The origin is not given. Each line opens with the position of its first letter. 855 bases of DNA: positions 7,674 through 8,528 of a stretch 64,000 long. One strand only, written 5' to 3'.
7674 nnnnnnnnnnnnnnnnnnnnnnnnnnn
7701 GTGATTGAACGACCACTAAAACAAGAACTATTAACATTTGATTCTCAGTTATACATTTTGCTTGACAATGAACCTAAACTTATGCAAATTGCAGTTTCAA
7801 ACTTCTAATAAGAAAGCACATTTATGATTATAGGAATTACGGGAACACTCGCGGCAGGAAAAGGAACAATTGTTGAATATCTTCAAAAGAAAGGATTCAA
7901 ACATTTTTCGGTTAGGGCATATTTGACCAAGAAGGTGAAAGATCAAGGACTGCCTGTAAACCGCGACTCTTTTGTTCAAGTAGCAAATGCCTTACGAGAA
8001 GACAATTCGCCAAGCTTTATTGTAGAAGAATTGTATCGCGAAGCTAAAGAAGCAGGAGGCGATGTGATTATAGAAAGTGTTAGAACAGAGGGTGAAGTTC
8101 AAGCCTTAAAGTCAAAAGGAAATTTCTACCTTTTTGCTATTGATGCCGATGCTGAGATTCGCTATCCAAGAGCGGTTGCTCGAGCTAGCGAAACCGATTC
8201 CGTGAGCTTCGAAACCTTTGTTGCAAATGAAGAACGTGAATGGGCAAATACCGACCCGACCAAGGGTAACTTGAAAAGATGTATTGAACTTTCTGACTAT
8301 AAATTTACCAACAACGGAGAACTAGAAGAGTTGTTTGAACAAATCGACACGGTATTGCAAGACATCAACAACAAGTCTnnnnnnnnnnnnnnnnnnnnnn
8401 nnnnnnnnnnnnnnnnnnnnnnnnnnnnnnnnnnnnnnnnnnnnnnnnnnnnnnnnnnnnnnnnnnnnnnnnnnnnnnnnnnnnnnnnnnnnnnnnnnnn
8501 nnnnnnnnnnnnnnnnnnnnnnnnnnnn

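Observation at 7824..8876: P-loop kinase / dCMP-deaminase fusion protein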

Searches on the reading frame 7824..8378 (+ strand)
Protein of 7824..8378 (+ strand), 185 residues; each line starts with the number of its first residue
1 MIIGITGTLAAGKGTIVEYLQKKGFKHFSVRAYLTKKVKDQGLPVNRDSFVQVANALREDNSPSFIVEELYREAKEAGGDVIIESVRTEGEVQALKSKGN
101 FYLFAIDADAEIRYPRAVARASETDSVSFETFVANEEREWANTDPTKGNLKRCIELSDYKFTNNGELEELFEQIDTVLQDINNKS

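Call 25: search_protein_representatives(protein=window:7824-8378:+)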
Query: 185 residues. Proteins with E-value up to 0.001 (for the whole library): 3089; up to 1e-10: 1365; up to 1e-30: 167. The best 150 are listed.
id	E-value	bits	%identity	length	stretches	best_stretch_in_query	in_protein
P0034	1.5e-65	236.7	61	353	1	1-184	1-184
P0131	2.2e-59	216.6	55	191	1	2-183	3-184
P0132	2.3e-59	216.5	57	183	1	1-181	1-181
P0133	7.4e-59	214.9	56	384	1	2-182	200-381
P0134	2.2e-58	213.4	58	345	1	1-179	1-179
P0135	2.7e-58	213.0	58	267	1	1-181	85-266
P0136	2.2e-57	210.1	54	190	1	2-182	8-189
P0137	1.0e-52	194.9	53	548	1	1-181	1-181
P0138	5.1e-52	192.6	54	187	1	1-178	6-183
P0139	1.3e-51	191.3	54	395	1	2-181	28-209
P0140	2.4e-51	190.4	49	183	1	1-179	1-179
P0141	4.9e-51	189.4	54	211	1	19-184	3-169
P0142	3.1e-50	186.8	51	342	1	10-182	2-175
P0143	3.6e-50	186.6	53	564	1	2-178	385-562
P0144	1.2e-49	184.9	53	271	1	2-179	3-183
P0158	2.7e-44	167.5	49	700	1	2-182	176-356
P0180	5.4e-41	156.7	46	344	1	1-180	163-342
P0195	1.0e-39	152.6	46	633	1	2-181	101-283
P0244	7.1e-35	136.8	42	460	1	1-179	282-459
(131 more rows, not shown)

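Call 26: search_protein_families(library=pfam, proteins=[P0131, P0132, P0133, P0137, P0143, P0158, P0195, P0244, P0180, P0139], max_evalue=0.001)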
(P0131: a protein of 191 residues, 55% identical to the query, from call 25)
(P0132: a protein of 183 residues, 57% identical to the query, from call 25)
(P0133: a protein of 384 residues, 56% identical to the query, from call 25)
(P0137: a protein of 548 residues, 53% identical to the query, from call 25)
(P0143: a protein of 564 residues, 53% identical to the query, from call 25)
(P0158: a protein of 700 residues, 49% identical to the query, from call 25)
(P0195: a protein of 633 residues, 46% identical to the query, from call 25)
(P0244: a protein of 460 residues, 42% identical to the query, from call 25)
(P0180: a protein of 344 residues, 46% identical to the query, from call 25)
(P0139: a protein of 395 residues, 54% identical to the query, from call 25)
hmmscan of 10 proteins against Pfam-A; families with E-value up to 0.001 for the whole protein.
P0131 (191 aa): 2 families
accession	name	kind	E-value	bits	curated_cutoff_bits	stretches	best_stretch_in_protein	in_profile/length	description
PF13238.12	AAA_18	-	2.2e-09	38.3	29.4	1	4-123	1-113/128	AAA domain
PF13207.12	AAA_17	-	1.7e-06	28.8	27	1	7-129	1-131/136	AAA domain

P0132 (183 aa): 2 families
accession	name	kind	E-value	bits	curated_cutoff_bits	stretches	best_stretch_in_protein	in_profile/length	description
PF13238.12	AAA_18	-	8.6e-11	42.8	29.4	1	3-128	1-119/128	AAA domain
PF13207.12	AAA_17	-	4.3e-08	33.9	27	1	7-130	2-133/136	AAA domain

P0133 (384 aa): 6 families
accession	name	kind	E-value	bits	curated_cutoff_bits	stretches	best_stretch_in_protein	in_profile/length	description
PF03641.19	Lysine_decarbox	-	9.1e-40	136.3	27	1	45-175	1-131/131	Possible lysine decarboxylase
PF18306.6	LDcluster4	-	5.1e-10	39.6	26.3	1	13-114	13-111/151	SLOG cluster4 family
PF13238.12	AAA_18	-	5.6e-09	37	29.4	1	201-325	1-117/128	AAA domain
PF13207.12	AAA_17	-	1.2e-06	29.3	27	1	205-326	2-130/136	AAA domain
PF03266.21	NTPase_1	-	9.1e-05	22.8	23.9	1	201-285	2-89/168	NTPase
PF21448.3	DNMK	-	0.00085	19.4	27.1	0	331-371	193-231/232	Deoxynucleotide monophosphate kinase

P0137 (548 aa): 4 families
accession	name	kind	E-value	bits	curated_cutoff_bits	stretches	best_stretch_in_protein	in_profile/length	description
PF06559.16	DCD_N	-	5.1e-49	166.7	21.4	1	189-347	2-161/164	2'-deoxycytidine 5'-triphosphate deaminase (DCD) N-terminal domain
PF22769.1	DCD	-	4.8e-47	160.3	27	2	192-347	2-151/153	dCTP deaminase-like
PF22569.1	DCD_C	-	1.2e-39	136.1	22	1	390-546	27-192/192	2'-deoxycytidine 5'-triphosphate deaminase (DCD), C-terminal domain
PF13238.12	AAA_18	-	6.1e-11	43.3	29.4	1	3-123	1-114/128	AAA domain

P0143 (564 aa): 8 families
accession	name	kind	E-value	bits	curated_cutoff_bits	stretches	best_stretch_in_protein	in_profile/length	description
PF01041.23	DegT_DnrJ_EryC1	-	2.9e-123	412.1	19.8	1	17-373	2-359/360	DegT/DnrJ/EryC1/StrS aminotransferase family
PF00155.27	Aminotran_1_2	-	7.2e-15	55.5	19.7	1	32-282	35-297/361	Aminotransferase class I and II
PF13207.12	AAA_17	-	6.2e-09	36.7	27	1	390-441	2-53/136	AAA domain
PF13238.12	AAA_18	-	8.3e-09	36.4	29.4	1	386-510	1-117/128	AAA domain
PF01212.27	Beta_elim_lyase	-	2.9e-07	30.5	27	1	39-217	32-221/288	Beta-eliminating lyase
PF00266.25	Aminotran_5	-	3.2e-07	30.1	21.5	1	41-167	45-182/371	Aminotransferase class-V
PF01053.26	Cys_Met_Meta_PP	-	5e-06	25.8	27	1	38-163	51-176/381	Cys/Met metabolism PLP-dependent enzyme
PF00406.28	ADK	-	0.00014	22.5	26.8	1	389-424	2-37/151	Adenylate kinase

P0158 (700 aa): 4 families
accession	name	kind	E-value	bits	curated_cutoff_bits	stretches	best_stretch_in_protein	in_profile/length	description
PF00334.24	NDK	-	2e-31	109.1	27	1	549-683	2-130/135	Nucleoside diphosphate kinase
PF13238.12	AAA_18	-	1.8e-10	41.8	29.4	1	178-302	2-119/128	AAA domain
PF13207.12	AAA_17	-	4.5e-08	33.9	27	1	180-305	1-134/136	AAA domain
PF24963.1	DUF7768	-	3.5e-06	27.7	26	1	389-505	2-96/98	Domain of unknown function (DUF7768)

P0195 (633 aa): 2 families
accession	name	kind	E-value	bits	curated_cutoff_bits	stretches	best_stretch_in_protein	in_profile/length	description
PF13238.12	AAA_18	-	1.2e-14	55.3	29.4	1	102-238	1-125/128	AAA domain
PF13207.12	AAA_17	-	3.4e-09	37.5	27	1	105-232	1-133/136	AAA domain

P0244 (460 aa): 7 families
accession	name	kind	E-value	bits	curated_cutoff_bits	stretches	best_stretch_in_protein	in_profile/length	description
PF13521.12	AAA_28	-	1.6e-18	67.9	27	1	31-200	2-153/164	AAA domain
PF13238.12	AAA_18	-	2.9e-13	50.8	29.4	2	284-413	1-120/128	AAA domain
PF13207.12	AAA_17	-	2.2e-07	31.7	27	0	288-411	2-134/136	AAA domain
PF01121.26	CoaE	-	4.7e-06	26.8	27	0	283-323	2-41/180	Dephospho-CoA kinase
PF13401.12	AAA_22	-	4e-05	24.4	27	0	31-55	8-32/130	AAA domain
PF13671.12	AAA_33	-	0.00016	22.5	27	0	32-99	3-66/143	AAA domain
PF13191.12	AAA_16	-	0.00022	22.2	32.6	1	29-66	25-63/167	AAA ATPase domain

P0180 (344 aa): 4 families
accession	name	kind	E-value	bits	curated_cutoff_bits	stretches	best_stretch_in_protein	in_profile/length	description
PF00186.24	DHFR_1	-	2.1e-54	184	25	1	2-159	1-159/159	Dihydrofolate reductase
PF13238.12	AAA_18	-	2.5e-12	47.8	29.4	1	165-289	1-118/128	AAA domain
PF13207.12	AAA_17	-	1.9e-10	41.6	27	1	168-293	1-134/136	AAA domain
PF00406.28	ADK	-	5e-05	23.9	26.8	1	167-208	1-42/151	Adenylate kinase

P0139 (395 aa): 2 families
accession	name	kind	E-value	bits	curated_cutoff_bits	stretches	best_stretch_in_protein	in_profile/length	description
PF13238.12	AAA_18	-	6.7e-12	46.4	29.4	1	29-162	1-124/128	AAA domain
PF13207.12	AAA_17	-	9.2e-07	29.7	27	1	32-155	1-130/136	AAA domain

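Call 27: search_protein_families(library=ncbifam, proteins=[P0131, P0132, P0133, P0137, P0143, P0158, P0195, P0244, P0180, P0140], max_evalue=0.001)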
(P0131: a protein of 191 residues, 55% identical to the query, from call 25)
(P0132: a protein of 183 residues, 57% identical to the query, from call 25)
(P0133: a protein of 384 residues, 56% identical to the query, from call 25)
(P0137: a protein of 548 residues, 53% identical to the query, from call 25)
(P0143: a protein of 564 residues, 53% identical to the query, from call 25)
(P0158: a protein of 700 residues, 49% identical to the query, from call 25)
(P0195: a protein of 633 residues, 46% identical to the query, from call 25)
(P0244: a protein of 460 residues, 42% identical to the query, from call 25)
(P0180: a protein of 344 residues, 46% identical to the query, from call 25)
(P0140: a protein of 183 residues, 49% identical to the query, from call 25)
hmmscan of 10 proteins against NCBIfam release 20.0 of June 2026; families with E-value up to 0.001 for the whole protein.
P0131 (191 aa): 3 families
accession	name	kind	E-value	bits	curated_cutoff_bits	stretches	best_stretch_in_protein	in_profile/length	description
NF006226.0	PRK08356.1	equivalog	1.2e-18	67.6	189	1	3-182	7-193/195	hypothetical protein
NF041025.1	antiphage_deaminase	equivalog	1.4e-08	34.1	400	1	80-182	107-209/437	anti-phage dCTP deaminase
TIGR00152.1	TIGR00152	equivalog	0.0003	20.7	65.55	0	4-34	2-33/188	dephospho-CoA kinase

P0132 (183 aa): 3 families
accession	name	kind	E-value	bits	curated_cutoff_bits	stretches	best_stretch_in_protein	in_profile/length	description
NF006226.0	PRK08356.1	equivalog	3.7e-18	66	189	1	1-182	6-194/195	hypothetical protein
NF041025.1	antiphage_deaminase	equivalog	9.3e-10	37.9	400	1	53-181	85-209/437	anti-phage dCTP deaminase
TIGR00152.1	TIGR00152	equivalog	0.00049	20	65.55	0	2-48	1-43/188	dephospho-CoA kinase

P0133 (384 aa): 9 families
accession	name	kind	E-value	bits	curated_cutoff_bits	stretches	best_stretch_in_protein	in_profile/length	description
TIGR00730.1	TIGR00730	subfamily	1e-54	185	96.35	1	2-176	2-176/178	TIGR00730 family Rossman fold protein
NF058542.1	CtkRMPhLog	equivalog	8.3e-34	117.1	300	1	2-173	3-173/177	cytokinin riboside 5'-monophosphate phosphoribohydrolase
NF006226.0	PRK08356.1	equivalog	1.4e-12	47.8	189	1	198-380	5-193/195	hypothetical protein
NF041025.1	antiphage_deaminase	equivalog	1.7e-10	40.3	400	1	201-379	4-208/437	anti-phage dCTP deaminase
TIGR00725.1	TIGR00725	hypoth_equivalog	3.2e-07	29.9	106.9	1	8-125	8-120/159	TIGR00725 family protein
TIGR02173.1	cyt_kin_arch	equivalog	1.8e-05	24.8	102.1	1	200-337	2-128/169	(d)CMP kinase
TIGR01359.1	UMP_CMP_kin_fam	subfamily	2.8e-05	24.1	207.6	1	203-277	4-75/185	UMP-CMP kinase family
TIGR00152.1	TIGR00152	equivalog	0.00017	21.5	65.55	0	200-224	1-25/188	dephospho-CoA kinase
NF010248.0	PRK13695.1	equivalog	0.00048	19.9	156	0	198-252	4-57/180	NTPase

P0137 (548 aa): 4 families
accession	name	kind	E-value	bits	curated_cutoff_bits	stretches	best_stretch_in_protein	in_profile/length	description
NF005734.0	PRK07559.1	equivalog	1.4e-88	297.2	283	1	188-547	8-366/368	2'-deoxycytidine 5'-triphosphate deaminase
TIGR02274.1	dCTP_deam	equivalog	3.3e-24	85.6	92.8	2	387-544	25-179/180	dCTP deaminase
NF006226.0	PRK08356.1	equivalog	1.4e-13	51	189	1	1-181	6-193/195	hypothetical protein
NF041025.1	antiphage_deaminase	equivalog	7.7e-09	34.9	400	1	75-185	103-213/437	anti-phage dCTP deaminase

P0143 (564 aa): 40 families (the best 25 are shown)
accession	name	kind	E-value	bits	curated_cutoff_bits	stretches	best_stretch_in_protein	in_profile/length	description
TIGR03588.1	PseC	equivalog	8.5e-74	248.7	423.5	1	17-374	8-377/380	UDP-4-amino-4,6-dideoxy-N-acetyl-beta-L-altrosamine transaminase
NF008687.0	PRK11706.1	equivalog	5.9e-70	235.9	375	1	26-374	17-371/375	dTDP-4-amino-4,6-dideoxygalactose transaminase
TIGR04181.1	NHT_00031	hypoth_equivalog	2.7e-63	214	420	1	20-356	10-357/359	LegC family aminotransferase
TIGR02379.1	ECA_wecE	subfamily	4.9e-60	203.3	434.85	1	36-373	28-371/376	dTDP-4-amino-4,6-dideoxy-D-glucose transaminase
NF008658.2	PRK11658.1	equivalog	7.9e-59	199.2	631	1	24-374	18-374/379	UDP-4-amino-4-deoxy-L-arabinose aminotransferase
TIGR04427.1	PLP_DesI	equivalog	1.6e-58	198.7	650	1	25-383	37-389/390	dTDP-4-dehydro-6-deoxyglucose aminotransferase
NF011936.0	PRK15407.1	equivalog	5.4e-52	177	423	2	22-218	49-246/440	lipopolysaccharide biosynthesis protein RfbH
NF041364.1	GntC_guanitoxin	equivalog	1.1e-10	41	415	1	57-161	64-174/356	guanitoxin biosynthesis PLP-dependent (S)-gamma-hydroxy-L-arginine cyclodehydratase GntC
NF004770.0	PRK06108.1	subfamily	1.5e-10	40.5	422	1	50-161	92-210/396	pyridoxal phosphate-dependent aminotransferase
NF005816.0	PRK07682.1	equivalog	6.9e-10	38.1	620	1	57-171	94-210/390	aminotransferase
NF006226.0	PRK08356.1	equivalog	8.2e-10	38.7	189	1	384-563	6-191/195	hypothetical protein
NF006488.0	PRK08912.1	equivalog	1.1e-08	34.4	498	1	57-160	91-198/387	aminotransferase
TIGR01977.1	am_tr_V_EF2568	hypoth_equivalog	2.5e-08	33.4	377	1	33-166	38-179/376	cysteine desulfurase family protein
NF041025.1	antiphage_deaminase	equivalog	1.2e-07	31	400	1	459-563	103-207/437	anti-phage dCTP deaminase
NF005817.0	PRK07683.1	equivalog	1.2e-07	30.8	575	1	55-160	91-200/387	aminotransferase A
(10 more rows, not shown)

P0158 (700 aa): 7 families
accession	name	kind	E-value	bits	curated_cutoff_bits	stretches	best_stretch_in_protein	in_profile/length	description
NF001908.0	PRK00668.1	equivalog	9.7e-27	93.5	155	1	549-682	5-132/141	nucleoside-diphosphate kinase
NF011112.0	PRK14540.1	equivalog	9.8e-19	67.5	202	1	548-683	3-132/135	nucleoside-diphosphate kinase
NF006226.0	PRK08356.1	equivalog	7.1e-18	65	189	1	173-354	4-192/195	hypothetical protein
NF011116.0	PRK14545.1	equivalog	8e-16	58.4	217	1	548-676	4-126/139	nucleoside-diphosphate kinase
NF011114.0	PRK14542.1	equivalog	7.6e-15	54.8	250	1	549-681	3-129/137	nucleoside-diphosphate kinase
NF011113.0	PRK14541.1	equivalog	1.7e-14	54.1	255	1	549-679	3-127/140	nucleoside-diphosphate kinase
NF041025.1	antiphage_deaminase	equivalog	2.8e-10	39.7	400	1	175-353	2-207/437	anti-phage dCTP deaminase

P0195 (633 aa): 3 families
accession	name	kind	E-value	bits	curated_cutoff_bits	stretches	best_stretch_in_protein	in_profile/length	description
NF041025.1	antiphage_deaminase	equivalog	6.2e-09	35.2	400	1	99-281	1-207/437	anti-phage dCTP deaminase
NF006226.0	PRK08356.1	equivalog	9.6e-08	32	189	1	141-282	57-192/195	hypothetical protein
TIGR01359.1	UMP_CMP_kin_fam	subfamily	0.00033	20.6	207.6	0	101-225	1-129/185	UMP-CMP kinase family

P0244 (460 aa): 2 families
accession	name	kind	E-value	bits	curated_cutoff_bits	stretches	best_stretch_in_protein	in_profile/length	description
NF006226.0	PRK08356.1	equivalog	4.6e-18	65.6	189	1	280-459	4-191/195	hypothetical protein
NF041025.1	antiphage_deaminase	equivalog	0.00066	18.7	400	0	356-456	103-204/437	anti-phage dCTP deaminase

P0180 (344 aa): 42 families (the best 25 are shown)
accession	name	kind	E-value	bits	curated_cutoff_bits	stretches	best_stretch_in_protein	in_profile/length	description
NF008037.0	PRK10769.1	equivalog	1.7e-36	125.5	168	1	1-145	1-142/160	type 3 dihydrofolate reductase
NF000332.1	trim_DfrDGK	exception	2.7e-35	121.6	300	1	2-148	1-146/161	DfrD/DfrG/DfrK family trimethoprim-resistant dihydrofolate reductase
NF000143.1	trim_DfrG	exception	3.4e-34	117.9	365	1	1-150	1-149/165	trimethoprim-resistant dihydrofolate reductase DfrG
NF000159.1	trim_DfrD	exception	3.5e-33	114.8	350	1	1-147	5-149/166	trimethoprim-resistant dihydrofolate reductase DfrD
NF000019.2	trim_DfrA3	exception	1.2e-31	109.7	350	1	1-159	1-160/162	trimethoprim-resistant dihydrofolate reductase DfrA3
NF040541.1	trim_DfrE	exception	1.9e-31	108.9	347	1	1-160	1-157/157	trimethoprim-resistant dihydrofolate reductase DfrE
NF000006.2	trim_DfrA26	exception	8.3e-31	107.5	350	1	2-155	18-178/183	trimethoprim-resistant dihydrofolate reductase DfrA26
NF000155.1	trim_DfrC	exception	7e-30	104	350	1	1-143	1-138/161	trimethoprim-sensitive dihydrofolate reductase DfrC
NF041386.1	dihyfolred_HdrA_Halo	equivalog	1.7e-29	102.7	300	1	1-145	1-147/158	dihydrofolate reductase HdrA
NF000330.1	trim_DfrA1_like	exception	2.6e-29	102.1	250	1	1-152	1-149/157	trimethoprim-resistant dihydrofolate reductase DfrA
NF033851.1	trim_DfrA35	exception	1.8e-28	99.2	360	1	3-139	2-141/170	trimethoprim-resistant dihydrofolate reductase DfrA35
NF000012.1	trim_DfrI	exception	2e-28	99.2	400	1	3-148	28-175/191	trimethoprim-resistant dihydrofolate reductase DfrI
NF000055.3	trim_DfrA12_A21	exception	3e-28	98.7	330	1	2-143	7-147/165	DfrA12/DfrA21 family trimethoprim-resistant dihydrofolate reductase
NF000053.2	trim_DfrA12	exception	6.8e-28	97.5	360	1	2-144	7-148/165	trimethoprim-resistant dihydrofolate reductase DfrA12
NF033473.1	trim_sens_DfrEf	exception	1.1e-25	90.3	350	1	5-138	4-137/164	trimethoprim-sensitive dihydrofolate reductase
NF006226.0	PRK08356.1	equivalog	1e-16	61.2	189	1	162-342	5-192/195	hypothetical protein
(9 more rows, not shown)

P0140 (183 aa): 2 families
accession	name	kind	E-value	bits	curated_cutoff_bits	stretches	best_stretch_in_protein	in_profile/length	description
NF006226.0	PRK08356.1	equivalog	2.3e-17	63.4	189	1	1-180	6-192/195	hypothetical protein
NF041025.1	antiphage_deaminase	equivalog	1.2e-10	40.9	400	1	1-177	2-205/437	anti-phage dCTP deaminase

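Call 29: search_dna_similar(query=window:7824-8378:+, collection=plasmids, mode=protein, max_evalue=0.01, max_rows=25)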
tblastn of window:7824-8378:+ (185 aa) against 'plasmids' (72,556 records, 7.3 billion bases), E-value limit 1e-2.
Records with a match: 8; places in all: 8; records where one place covers at least 80% of the query: 8.
Best place of each record, by identity: <60% 8.
By first word of the organism name: Bacillus 4; Vagococcus 3; Nostoc 1.
By predicted mobility (MOB-suite, as given by PLSDB): non-mobilizable 7; conjugative 1.
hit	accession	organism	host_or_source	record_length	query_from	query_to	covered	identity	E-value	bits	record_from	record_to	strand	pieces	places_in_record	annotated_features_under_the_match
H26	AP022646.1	Bacillus wiedmannii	-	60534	1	184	99%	25.9%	9e-4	46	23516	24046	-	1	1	hypothetical protein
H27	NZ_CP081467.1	Vagococcus fluvialis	Halichondria panicea,isolate,marine ...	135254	3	174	93%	27.3%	4e-5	50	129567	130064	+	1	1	AAA family ATPase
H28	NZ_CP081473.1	Vagococcus fluvialis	Hymeniacidon perlevis,isolate,marine ...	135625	3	174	93%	27.3%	4e-5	50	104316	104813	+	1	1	AAA family ATPase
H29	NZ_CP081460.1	Vagococcus fluvialis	Hymeniacidon perlevis,isolate,marine ...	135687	3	174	93%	27.3%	4e-5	50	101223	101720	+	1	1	AAA family ATPase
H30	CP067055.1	Bacillus mycoides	soil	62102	1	184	99%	25.4%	2e-4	49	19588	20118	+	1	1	AAA family ATPase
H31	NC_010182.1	Bacillus mycoides KBAB4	-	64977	1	184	99%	24.6%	1e-4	49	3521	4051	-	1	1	AAA family ATPase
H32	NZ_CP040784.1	Bacillus thuringiensis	whole organism,soil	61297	1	184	99%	22.3%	3e-3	45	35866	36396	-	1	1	AAA family ATPase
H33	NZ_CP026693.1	Nostoc sp. 'Lobaria pulmonaria (5183) cyanobiont'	Lobaria pulmonaria thallus,lichen ...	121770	2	184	99%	22.3%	5e-3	44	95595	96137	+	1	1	AAA family ATPase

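Call 30: get_annotated_region(hit=H27, flank=5000)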
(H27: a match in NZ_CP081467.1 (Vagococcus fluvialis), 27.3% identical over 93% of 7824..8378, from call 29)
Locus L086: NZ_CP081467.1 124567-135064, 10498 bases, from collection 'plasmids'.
description: Vagococcus fluvialis strain 35B2 plasmid p35B2_c1, complete sequence
organism: Vagococcus fluvialis (NCBI taxid 2738)
taxonomy: Bacteria; Bacillota; Bacilli; Lactobacillales; Enterococcaceae; Vagococcus; Vagococcus fluvialis
host: -; source: Halichondria panicea,isolate,marine sponge; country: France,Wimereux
typing (MOB-suite, as given by PLSDB): non-mobilizable
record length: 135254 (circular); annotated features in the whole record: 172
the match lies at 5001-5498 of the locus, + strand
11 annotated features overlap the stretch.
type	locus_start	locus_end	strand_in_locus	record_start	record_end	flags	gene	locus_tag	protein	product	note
CDS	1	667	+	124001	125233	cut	-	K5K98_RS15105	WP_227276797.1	metallophosphatase family protein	-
CDS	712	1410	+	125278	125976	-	-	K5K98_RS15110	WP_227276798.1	hypothetical protein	-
CDS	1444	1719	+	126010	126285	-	-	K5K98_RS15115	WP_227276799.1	hypothetical protein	-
CDS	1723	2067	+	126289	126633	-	-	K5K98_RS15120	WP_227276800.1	hypothetical protein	-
CDS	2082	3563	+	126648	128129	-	-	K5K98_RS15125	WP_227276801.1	AAA family ATPase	-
CDS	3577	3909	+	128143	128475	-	-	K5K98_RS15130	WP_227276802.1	hypothetical protein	-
CDS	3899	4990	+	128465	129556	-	-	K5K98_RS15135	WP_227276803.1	DNA primase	-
CDS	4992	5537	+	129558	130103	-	-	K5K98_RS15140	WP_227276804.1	AAA family ATPase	-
CDS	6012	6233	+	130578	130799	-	-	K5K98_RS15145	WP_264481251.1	AP2 domain-containing protein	GO:0006355 - regulation of DNA-templated transcription [Evidence IEA]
CDS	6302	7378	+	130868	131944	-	-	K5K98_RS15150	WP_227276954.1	PD-(D/E)XK nuclease family protein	-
CDS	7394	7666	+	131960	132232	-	-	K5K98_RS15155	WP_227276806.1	hypothetical protein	-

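Call 31: get_annotated_region(hit=H30, flank=5000)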
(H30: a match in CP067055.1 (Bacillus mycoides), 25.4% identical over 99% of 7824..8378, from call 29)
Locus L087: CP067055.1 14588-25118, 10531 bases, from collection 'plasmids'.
description: Bacillus mycoides strain JAS 83/3 plasmid pl62, complete sequence
organism: Bacillus mycoides (NCBI taxid 1405)
taxonomy: Bacteria; Bacillota; Bacilli; Bacillales; Bacillaceae; Bacillus; Bacillus mycoides
host: -; source: soil; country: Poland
typing (MOB-suite, as given by PLSDB): non-mobilizable
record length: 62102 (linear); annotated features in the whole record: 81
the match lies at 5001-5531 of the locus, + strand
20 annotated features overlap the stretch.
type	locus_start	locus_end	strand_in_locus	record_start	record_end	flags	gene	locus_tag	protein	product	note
CDS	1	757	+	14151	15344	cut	-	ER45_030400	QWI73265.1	NupC/NupG family nucleoside CNT transporter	-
CDS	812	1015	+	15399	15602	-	-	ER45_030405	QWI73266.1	hypothetical protein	-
CDS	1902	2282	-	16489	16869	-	-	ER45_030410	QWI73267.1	helix-turn-helix transcriptional regulator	-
CDS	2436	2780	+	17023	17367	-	-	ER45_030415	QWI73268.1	hypothetical protein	-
CDS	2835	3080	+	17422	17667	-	-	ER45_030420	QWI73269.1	hypothetical protein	-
CDS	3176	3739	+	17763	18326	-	-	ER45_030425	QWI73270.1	thymidine kinase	-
CDS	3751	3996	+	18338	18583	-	-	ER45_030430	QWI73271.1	hypothetical protein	-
CDS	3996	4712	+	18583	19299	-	-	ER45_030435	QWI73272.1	3D domain-containing protein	-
CDS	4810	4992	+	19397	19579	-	-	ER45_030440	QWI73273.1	hypothetical protein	-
CDS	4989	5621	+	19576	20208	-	-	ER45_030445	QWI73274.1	AAA family ATPase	-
CDS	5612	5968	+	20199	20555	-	-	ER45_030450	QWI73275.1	sigma-70 family RNA polymerase sigma factor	-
CDS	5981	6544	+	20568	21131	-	-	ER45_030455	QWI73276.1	hypothetical protein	-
CDS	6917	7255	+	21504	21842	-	-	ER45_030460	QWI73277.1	hypothetical protein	-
CDS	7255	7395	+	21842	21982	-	-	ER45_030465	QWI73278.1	hypothetical protein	-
CDS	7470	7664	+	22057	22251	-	-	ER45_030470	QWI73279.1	hypothetical protein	-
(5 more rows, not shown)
